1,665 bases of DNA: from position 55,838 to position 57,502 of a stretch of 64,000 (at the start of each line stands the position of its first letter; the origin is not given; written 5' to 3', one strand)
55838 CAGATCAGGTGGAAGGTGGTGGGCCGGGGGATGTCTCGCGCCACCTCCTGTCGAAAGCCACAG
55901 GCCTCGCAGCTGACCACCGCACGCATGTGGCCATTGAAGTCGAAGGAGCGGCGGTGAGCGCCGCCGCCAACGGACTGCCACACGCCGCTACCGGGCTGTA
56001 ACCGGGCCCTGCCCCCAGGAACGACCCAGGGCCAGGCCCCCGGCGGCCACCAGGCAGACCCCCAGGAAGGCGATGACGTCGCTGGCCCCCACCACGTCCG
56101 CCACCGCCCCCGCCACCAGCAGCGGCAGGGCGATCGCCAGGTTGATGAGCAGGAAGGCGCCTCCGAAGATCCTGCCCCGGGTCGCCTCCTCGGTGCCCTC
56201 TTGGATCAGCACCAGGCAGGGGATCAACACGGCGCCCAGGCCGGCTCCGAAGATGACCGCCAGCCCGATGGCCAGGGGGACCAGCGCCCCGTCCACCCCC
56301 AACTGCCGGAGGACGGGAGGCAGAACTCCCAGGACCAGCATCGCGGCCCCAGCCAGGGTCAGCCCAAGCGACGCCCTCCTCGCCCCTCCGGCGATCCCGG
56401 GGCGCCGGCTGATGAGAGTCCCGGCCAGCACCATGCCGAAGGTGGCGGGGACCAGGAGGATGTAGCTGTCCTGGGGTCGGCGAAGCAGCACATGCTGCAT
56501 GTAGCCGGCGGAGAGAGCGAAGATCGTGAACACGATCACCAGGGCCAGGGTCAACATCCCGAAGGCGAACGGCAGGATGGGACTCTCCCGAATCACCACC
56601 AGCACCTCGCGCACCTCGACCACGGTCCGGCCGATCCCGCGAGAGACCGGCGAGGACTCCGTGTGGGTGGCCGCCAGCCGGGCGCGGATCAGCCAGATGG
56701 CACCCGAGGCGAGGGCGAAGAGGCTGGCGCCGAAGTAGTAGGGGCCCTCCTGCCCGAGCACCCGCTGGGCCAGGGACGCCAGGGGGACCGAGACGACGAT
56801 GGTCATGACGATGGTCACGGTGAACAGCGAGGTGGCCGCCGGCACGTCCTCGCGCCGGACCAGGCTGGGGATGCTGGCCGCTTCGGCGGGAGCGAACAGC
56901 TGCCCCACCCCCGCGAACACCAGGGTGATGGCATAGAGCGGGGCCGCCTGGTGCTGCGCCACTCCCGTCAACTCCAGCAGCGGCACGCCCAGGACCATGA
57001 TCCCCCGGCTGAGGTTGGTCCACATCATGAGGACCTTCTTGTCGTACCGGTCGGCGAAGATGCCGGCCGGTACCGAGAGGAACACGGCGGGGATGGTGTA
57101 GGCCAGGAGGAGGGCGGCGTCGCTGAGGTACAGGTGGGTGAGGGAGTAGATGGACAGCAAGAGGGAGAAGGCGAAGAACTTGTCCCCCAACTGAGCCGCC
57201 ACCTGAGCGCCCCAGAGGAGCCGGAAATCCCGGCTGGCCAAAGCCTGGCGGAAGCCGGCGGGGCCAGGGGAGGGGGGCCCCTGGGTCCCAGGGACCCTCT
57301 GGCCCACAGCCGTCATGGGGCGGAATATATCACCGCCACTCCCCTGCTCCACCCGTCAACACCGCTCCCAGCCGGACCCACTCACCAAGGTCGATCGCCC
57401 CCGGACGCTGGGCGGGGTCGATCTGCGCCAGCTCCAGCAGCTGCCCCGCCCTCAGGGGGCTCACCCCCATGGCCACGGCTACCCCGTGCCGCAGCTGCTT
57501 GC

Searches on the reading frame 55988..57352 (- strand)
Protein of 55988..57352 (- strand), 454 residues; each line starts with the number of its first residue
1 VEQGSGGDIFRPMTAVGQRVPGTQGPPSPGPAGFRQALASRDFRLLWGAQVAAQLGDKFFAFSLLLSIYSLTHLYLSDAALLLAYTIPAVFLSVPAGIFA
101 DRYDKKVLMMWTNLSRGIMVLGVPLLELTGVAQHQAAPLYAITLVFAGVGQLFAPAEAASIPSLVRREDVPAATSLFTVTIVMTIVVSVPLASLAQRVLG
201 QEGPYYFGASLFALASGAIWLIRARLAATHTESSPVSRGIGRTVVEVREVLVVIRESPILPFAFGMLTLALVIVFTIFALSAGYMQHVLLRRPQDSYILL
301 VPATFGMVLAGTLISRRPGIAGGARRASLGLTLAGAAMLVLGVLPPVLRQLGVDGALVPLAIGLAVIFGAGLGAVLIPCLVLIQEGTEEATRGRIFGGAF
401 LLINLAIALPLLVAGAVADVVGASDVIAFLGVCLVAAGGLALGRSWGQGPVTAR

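Call 11: search_protein_families(library=pfam, proteins=[window:55988-57352:-], max_evalue=0.01)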
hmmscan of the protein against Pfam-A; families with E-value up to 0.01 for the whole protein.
window:55988-57352:- (454 aa): 3 families
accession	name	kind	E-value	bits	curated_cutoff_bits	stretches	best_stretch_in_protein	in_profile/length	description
PF07690.21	MFS_1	-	1.9e-19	70.2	33.4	1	47-409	2-345/347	Major Facilitator Superfamily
PF05977.19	MFS_3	-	9.9e-12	44.5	27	1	38-209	7-176/524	Transmembrane secretion effector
PF06979.18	TMEM70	-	0.0061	17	22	1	205-305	13-100/157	TMEM70/TMEM186/TMEM223 protein family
